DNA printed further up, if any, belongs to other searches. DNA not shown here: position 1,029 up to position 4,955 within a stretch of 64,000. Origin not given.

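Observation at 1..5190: Candidate integrated accessory/defence module next to gap: AlpA-like HTH, PD-(D/E)xK-like protein and a 1208-aa HTH protein, flanked by an 11-bp direct repeat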

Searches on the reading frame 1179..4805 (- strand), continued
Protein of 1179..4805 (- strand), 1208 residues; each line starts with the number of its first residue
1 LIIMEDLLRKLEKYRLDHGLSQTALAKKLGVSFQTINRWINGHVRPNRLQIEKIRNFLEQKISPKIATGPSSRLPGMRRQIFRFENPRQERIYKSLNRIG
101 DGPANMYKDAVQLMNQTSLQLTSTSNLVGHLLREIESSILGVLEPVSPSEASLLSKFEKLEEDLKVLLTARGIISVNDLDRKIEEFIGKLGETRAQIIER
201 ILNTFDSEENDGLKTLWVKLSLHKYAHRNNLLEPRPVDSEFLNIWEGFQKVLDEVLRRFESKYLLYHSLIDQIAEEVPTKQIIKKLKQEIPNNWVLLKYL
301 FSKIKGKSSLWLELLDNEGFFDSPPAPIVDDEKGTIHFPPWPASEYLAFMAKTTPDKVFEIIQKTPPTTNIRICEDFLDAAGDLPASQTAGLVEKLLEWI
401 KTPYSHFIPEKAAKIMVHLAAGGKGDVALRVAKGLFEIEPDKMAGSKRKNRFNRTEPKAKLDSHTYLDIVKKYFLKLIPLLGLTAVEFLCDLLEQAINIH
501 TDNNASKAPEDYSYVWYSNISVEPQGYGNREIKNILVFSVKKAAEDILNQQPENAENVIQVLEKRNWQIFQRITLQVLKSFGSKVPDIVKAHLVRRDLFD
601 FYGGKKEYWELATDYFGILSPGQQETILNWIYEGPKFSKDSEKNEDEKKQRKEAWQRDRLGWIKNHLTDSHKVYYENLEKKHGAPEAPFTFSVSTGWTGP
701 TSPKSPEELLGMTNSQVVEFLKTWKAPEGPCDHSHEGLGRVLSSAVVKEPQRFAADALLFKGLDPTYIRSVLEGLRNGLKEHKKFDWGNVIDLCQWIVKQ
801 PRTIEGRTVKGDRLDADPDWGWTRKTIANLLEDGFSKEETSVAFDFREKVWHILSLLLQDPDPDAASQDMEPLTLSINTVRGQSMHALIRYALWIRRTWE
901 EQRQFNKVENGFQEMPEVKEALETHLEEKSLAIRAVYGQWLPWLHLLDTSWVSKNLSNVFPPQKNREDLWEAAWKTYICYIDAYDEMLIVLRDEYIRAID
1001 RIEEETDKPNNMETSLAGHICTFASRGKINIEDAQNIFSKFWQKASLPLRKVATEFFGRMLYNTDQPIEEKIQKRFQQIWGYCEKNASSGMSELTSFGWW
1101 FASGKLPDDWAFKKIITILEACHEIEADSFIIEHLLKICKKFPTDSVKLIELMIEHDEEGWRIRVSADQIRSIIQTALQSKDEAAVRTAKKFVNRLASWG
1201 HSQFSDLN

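Call 33: search_protein_families(library=pfam, proteins=[L008:3858-5075:+, L010:8589-9971:+, L010:4653-6377:+, L017:2-2887:+, L017:2925-3524:+, L015:6684-8354:+, L020:4724-5491:-, L023:13809-14504:+, L033:5546-7567:+], max_evalue=0.001)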
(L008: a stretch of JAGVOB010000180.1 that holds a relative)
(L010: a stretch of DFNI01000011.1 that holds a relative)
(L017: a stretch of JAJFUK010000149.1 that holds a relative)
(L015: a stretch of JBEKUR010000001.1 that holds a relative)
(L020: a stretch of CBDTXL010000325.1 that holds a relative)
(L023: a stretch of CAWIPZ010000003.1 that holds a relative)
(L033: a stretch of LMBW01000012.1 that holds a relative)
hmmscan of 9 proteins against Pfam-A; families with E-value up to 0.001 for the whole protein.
L008:3858-5075:+ (406 aa): 3 families
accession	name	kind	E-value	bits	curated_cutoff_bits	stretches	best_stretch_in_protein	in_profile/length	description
PF00239.26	Resolvase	-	1.6e-37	129.2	23.3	1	8-157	2-145/145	Resolvase, N terminal domain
PF13408.12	Zn_ribbon_recom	-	3.2e-12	47.1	25.3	1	264-328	1-57/58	Recombinase zinc beta ribbon domain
PF07508.19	Recombinase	-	1.1e-09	38.9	21.1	1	178-252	2-101/102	Recombinase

L010:8589-9971:+ (460 aa): 1 family
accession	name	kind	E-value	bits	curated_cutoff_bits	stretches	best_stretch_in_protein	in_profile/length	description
PF01420.25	Methylase_S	-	6.8e-38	130.9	22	2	247-427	2-165/168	Type I restriction modification DNA specificity domain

L010:4653-6377:+ (574 aa): 3 families
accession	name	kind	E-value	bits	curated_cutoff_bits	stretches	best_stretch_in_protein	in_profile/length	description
PF02384.22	N6_Mtase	-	9e-93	311.4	20.4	1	208-531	3-309/311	N-6 DNA Methylase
PF12161.14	HsdM_N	-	9.8e-24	84.9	24.5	1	62-194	1-133/135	HsdM N-terminal domain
PF01170.24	UPF0020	-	0.00065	19.9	22.3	0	239-350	16-129/197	RMKL-like, methyltransferase domain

L017:2-2887:+ (961 aa): 4 families
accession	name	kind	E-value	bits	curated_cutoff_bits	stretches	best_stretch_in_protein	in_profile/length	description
PF07669.17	Eco57I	-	1e-17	65.2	25.3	1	106-370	1-92/171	Eco57I restriction-modification methylase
PF02384.22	N6_Mtase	-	1.2e-08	35.1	20.4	1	15-128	21-100/311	N-6 DNA Methylase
PF20473.4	MmeI_Mtase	-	2.1e-06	27.5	27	1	54-128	18-85/259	MmeI, DNA-methyltransferase domain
PF01170.24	UPF0020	-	0.00013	22.2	22.3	0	56-123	29-94/197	RMKL-like, methyltransferase domain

L017:2925-3524:+ (199 aa): 0 families

L015:6684-8354:+ (556 aa): 2 families
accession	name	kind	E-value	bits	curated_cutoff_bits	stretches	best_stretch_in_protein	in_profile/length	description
PF02195.25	ParB_N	-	1.8e-27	95.6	26.3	1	19-115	2-95/95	ParB N-terminal domain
PF17762.8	HTH_ParB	-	2.8e-12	47.1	22.6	1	118-201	2-84/102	ParB HTH domain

L020:4724-5491:- (255 aa): 9 families
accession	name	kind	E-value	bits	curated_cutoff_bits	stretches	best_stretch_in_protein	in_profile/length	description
PF00005.33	ABC_tran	-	1e-35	123.7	25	1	45-194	1-137/137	ABC transporter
PF13304.12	AAA_21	-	5.5e-09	36.9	27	1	156-230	228-304/304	AAA domain, putative AbiEii toxin, Type IV TA system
PF02463.25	SMC_N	-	9.3e-07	28.9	40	1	147-236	124-209/220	RecF/RecN/SMC N terminal domain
PF13481.12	AAA_25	-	1.1e-05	25.6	27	0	52-76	30-54/195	AAA domain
PF13555.12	AAA_29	-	1.1e-05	25.5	27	1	47-82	14-49/61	P-loop containing region of AAA domain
PF13401.12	AAA_22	-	1.5e-05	25.8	27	1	57-222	7-121/130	AAA domain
PF00004.35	AAA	-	0.00022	22.1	21.2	0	59-232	2-117/131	ATPase family associated with various cellular activities (AAA)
PF01078.27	Mg_chelatase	-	0.00044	20.1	20.3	0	59-101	26-68/207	Magnesium chelatase, subunit ChlI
PF13191.12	AAA_16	-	0.00096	20.1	32.6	0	56-212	25-128/167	AAA ATPase domain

L023:13809-14504:+ (231 aa): 1 family
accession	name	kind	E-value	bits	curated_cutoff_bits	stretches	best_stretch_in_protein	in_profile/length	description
PF00589.27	Phage_integrase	-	1.7e-29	103.2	27.1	1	44-216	2-170/172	Phage integrase family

L033:5546-7567:+ (673 aa): 6 families
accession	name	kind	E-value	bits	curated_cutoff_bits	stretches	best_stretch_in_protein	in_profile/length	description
PF13175.12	AAA_15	-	1.1e-23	84.9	32.1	1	9-365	1-374/374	AAA ATPase domain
PF13304.12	AAA_21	-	2.9e-17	64.2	27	2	221-365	185-303/304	AAA domain, putative AbiEii toxin, Type IV TA system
PF20469.4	OLD-like_TOPRIM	-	8.6e-17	61.9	23.2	1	413-476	2-67/67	Overcoming lysogenization defect protein-like, TOPRIM domain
PF02463.25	SMC_N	-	4.9e-08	33.1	40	1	11-60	2-52/220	RecF/RecN/SMC N terminal domain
PF11398.14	DUF2813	-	1.1e-05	25.4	21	1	29-89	19-79/372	Protein of unknown function (DUF2813)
PF13476.12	AAA_23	-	2.1e-05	25.7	27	1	13-85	1-78/201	AAA domain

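Call 37: find_encoding_contigs(protein=P0002, flank=10000, max_places=6)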
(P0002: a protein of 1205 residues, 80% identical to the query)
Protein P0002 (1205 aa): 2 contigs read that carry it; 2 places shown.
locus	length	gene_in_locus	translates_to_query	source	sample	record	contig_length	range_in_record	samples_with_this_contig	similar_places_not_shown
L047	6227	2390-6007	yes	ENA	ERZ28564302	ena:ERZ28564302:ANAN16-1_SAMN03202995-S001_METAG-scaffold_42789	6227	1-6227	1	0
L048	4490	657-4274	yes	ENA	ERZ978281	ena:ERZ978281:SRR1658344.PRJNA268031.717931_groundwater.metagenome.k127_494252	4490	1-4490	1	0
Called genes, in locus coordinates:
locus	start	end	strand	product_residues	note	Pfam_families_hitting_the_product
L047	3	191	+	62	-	?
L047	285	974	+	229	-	-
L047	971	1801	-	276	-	PF13276:HTH_21, PF00665:rve, PF13683:rve_3, PF13333:rve_2 (weak)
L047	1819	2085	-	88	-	PF01527:HTH_Tnp_1, PF13518:HTH_28 (weak)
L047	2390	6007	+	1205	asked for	PF01381:HTH_3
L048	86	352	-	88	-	PF01527:HTH_Tnp_1, PF13518:HTH_28 (weak)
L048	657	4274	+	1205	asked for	PF01381:HTH_3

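Call 38: search_protein_representatives(alignment_id=A2)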
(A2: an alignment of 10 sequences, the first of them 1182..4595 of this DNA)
Query: 10 sequences, 1146 profile positions. Proteins with E-value up to 0.001 (for the whole library): 8420; up to 1e-10: 6729; up to 1e-30: 4551. The best 150 are listed.
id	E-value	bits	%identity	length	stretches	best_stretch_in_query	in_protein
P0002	0.0e+00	1699.6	-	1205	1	1-1144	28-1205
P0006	0.0e+00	1536.1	-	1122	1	13-1144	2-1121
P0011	0.0e+00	1486.0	-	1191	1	1-1144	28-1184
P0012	0.0e+00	1322.0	-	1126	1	23-1145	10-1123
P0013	0.0e+00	1318.2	-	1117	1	24-1145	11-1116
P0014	0.0e+00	1313.5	-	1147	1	21-1145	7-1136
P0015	0.0e+00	1275.5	-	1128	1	19-1144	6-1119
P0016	0.0e+00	1275.1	-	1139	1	14-1144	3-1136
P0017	0.0e+00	1257.3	-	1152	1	16-1144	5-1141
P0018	0.0e+00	1244.9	-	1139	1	28-1144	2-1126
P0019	0.0e+00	1236.9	-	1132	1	22-1144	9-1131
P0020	0.0e+00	1233.4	-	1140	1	21-1145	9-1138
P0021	0.0e+00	1232.3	-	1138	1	19-1144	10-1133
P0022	0.0e+00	1231.1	-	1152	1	21-1144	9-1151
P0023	0.0e+00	1230.8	-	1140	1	33-1145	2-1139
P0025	0.0e+00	1205.9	-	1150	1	33-1145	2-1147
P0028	0.0e+00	1196.1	-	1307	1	17-1145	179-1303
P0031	0.0e+00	1179.9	-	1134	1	22-1144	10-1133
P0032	0.0e+00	1179.4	-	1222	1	14-1144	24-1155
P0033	0.0e+00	1179.2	-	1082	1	77-1144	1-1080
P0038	0.0e+00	1164.7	-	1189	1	20-1144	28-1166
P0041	0.0e+00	1150.9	-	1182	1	1-1144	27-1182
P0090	0.0e+00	1039.3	-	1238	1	27-1144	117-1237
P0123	8.6e-293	990.7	-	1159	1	13-1144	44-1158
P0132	4.5e-290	981.7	-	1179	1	23-1145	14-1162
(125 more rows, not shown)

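Call 50: predict_structure(alignment_id=A2)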
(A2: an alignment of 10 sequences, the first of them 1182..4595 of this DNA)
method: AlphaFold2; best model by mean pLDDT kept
length: 1138 residues; sequences in the alignment: 10
mean_pLDDT: 81.3   pTM: 0.48
mean pLDDT of the five models: 81.3, 80.8, 78.8, 77.6, 77.3
residues with pLDDT >= 90: 463; 70-90: 455; 50-70: 145; < 50: 75
segments of 3 or more residues with pLDDT < 50: 1-11, 47-51, 80-85, 114-121, 160-163, 374-382, 433-438, 456-458, 618-628, 795-798
pLDDT, mean of each block of 10 residues (from residue 1): 31 70 76 75 61 65 75 60 49 59 52 47 69 64 75 60 60 83 81 77 84 82 77 84 89 80 65 91 92 90 92 94 91 79 94 94 90 52 70 85 91 93 90 51 75 59 90 91 89 89 92 88 91 84 92 93 74 71 88 89 91 60 38 82 94 76 83 94 96 93 94 92 96 78 74 94 82 92 95 57 81 94 87 59 89 89 92 91 92 82 92 90 92 65 92 92 85 91 93 86 92 87 91 92 91 85 92 93 78 83 94 90 79 78
secondary structure, 60 per line:
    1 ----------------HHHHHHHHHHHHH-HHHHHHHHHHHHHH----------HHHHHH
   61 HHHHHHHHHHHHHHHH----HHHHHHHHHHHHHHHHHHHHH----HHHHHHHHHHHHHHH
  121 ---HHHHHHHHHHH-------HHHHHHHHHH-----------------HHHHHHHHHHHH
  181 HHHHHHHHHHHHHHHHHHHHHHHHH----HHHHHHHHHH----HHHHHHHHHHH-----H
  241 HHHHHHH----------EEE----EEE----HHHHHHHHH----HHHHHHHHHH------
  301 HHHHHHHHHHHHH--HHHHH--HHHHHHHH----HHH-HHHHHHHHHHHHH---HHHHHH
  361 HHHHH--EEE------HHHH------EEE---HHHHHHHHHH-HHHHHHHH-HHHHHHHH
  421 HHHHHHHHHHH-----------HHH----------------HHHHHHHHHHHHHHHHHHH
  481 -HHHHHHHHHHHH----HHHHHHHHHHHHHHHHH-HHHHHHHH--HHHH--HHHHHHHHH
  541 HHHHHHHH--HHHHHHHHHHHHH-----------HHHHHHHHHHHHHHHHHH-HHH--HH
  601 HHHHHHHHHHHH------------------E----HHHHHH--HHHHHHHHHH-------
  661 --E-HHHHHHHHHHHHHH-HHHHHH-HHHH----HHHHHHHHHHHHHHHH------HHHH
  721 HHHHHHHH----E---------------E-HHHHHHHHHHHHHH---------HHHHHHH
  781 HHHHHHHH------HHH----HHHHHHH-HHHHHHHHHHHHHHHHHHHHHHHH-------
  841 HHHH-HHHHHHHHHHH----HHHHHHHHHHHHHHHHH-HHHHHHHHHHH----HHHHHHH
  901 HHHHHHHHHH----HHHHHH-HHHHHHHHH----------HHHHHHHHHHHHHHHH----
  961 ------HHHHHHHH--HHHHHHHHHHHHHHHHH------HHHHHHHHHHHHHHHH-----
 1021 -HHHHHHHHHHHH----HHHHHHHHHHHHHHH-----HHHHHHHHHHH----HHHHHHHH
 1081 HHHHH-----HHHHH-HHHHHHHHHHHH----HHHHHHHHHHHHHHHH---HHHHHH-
elements in order (helices of 4 or more, strands of 3 or more residues): H17-29 H31-44 H55-76 H81-101 H106-120 H124-134 H142-151 H169-205 H210-219 H224-234 H240-247 E258-260 E265-267 H272-280 H285-294 H301-313 H316-320 H323-330 H339-351 H355-365 E368-370 H377-380 E387-389 H393-402 H404-411 H413-431 H462-480 H482-493 H498-514 H516-523 H526-529 H532-548 H551-563 H575-592 H599-612 H636-641 H644-653 H665-678 H680-685 H687-690 H695-710 H717-728 H751-764 H774-788 H802-808 H810-833 H841-844 H846-856 H861-877 H879-889 H894-910 H915-920 H922-930 H941-956 H967-974 H977-993 H1000-1015 H1022-1033 H1038-1052 H1058-1068 H1073-1085 H1091-1095 H1097-1108 H1113-1128 H1132-1137

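Call 53: fold_search(model_id=the predicted structure, library=pdb)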
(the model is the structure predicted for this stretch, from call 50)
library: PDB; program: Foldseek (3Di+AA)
matches with E <= 10: 869; with E <= 0.001: 137
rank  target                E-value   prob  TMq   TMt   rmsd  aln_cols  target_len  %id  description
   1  7zbz_D                2.0e-06  1.00  0.22  0.22  25.1      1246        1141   10  CAND1 delhairpin-SCF-SKP2 CAND1 partly engaged SCF partly rocked (released 2023-04-19)
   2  2bku_D                5.0e-06  1.00  0.18  0.22  23.3      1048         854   10  Kap95p:RanGTP complex (released 2005-05-04)
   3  8cdj_D                5.6e-06  1.00  0.19  0.24  27.6      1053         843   10  CAND1 b-hairpin++-SCF-SKP2 CAND1 rolling SCF engaged (released 2023-04-19)
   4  5yvi_A                5.8e-06  1.00  0.16  0.20  26.5      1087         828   12  Crystal structure of Karyopherin beta2 in complex with FUS(456-526) (released 2018-05-16)
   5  6xu2_A                6.2e-06  1.00  0.18  0.18  34.6      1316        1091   10  Human karyopherin RanBP5 (isoform-3) (released 2020-04-22)
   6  4fdd_A                8.6e-06  1.00  0.18  0.23  26.7      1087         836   11  Crystal structure of KAP beta2-PY-NLS (released 2012-07-18)
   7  3w3v                  9.5e-06  1.00  0.19  0.20  24.4      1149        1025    9  Crystal structure of Kap121p mutant D353K/E396K/D438K (released 2013-04-10)
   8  5vch_A                9.9e-06  1.00  0.22  0.23  31.6      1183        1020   10  Crystal structure of full-length Kluyveromyces lactis Kap123 (released 2017-11-01)
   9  7z8v_D                1.1e-05  1.00  0.21  0.20  25.0      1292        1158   10  CAND1-SCF-SKP2 (SKP1deldel) CAND1 engaged SCF rocked (released 2023-04-19)
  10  8vvy_C                1.3e-05  1.00  0.24  0.23  27.1      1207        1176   10  Human Cullin-1 in complex with CAND2 (released 2025-01-29)
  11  3w3w_A                1.4e-05  1.00  0.19  0.20  23.7      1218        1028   11  Crystal structure of Kap121p bound to Ste12p (released 2013-04-10)
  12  8dgf_B                1.5e-05  1.00  0.33  0.26  19.5      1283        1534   11  Avs4 bound to phage PhiV-1 portal (released 2022-08-03)
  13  4oo6_A                1.8e-05  1.00  0.19  0.23  29.5      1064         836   11  Crystal structure of human KAP-beta2 bound to the NLS of HCC1 (Hepato Cellular Carcinoma protein 1) (released 2014-02-12)
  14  8dgf_A                1.9e-05  1.00  0.33  0.26  19.7      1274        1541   11  Avs4 bound to phage PhiV-1 portal (released 2022-08-03)
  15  9im6_A                1.9e-05  1.00  0.18  0.18  32.3      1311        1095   11  Structure of influenza A virus RNA polymerase PB1 and nuclear import host factor RanBP5 complex (released 2024-11-27)
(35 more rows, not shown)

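Call 64: list_cluster_members(proteins=[P0001, P0158, P0003, P0161, P0010])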
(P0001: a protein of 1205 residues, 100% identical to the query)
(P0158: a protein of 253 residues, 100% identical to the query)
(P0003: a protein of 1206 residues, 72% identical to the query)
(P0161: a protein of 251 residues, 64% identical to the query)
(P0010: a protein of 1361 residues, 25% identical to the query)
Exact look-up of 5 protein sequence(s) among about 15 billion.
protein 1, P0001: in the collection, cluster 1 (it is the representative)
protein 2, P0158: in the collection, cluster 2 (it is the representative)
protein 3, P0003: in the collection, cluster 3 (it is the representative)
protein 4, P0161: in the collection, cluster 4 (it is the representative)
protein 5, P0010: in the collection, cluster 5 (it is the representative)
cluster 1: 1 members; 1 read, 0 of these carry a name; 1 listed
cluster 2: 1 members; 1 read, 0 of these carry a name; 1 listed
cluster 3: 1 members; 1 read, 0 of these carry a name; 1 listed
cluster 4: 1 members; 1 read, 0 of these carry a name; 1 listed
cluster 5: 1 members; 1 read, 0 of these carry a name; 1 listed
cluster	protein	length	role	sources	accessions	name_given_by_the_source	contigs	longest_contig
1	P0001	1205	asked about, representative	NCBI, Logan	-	-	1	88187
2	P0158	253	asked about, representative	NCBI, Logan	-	-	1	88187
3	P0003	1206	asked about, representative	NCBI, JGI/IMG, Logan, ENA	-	-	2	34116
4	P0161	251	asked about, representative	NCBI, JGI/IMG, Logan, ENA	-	-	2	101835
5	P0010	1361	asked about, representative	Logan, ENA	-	-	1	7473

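Call 75: find_related_loci(query=A2, collection=viral_contigs, flank=6000)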
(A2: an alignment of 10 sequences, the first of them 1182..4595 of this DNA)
Query A2 (1138 aa) in viral_contigs; peptide patterns used: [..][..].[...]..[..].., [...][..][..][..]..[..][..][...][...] (x = any residue, [..] = any of these).
45 stretches matched a pattern, but none encodes a relative of the query by tblastn (E <= 1e-3).
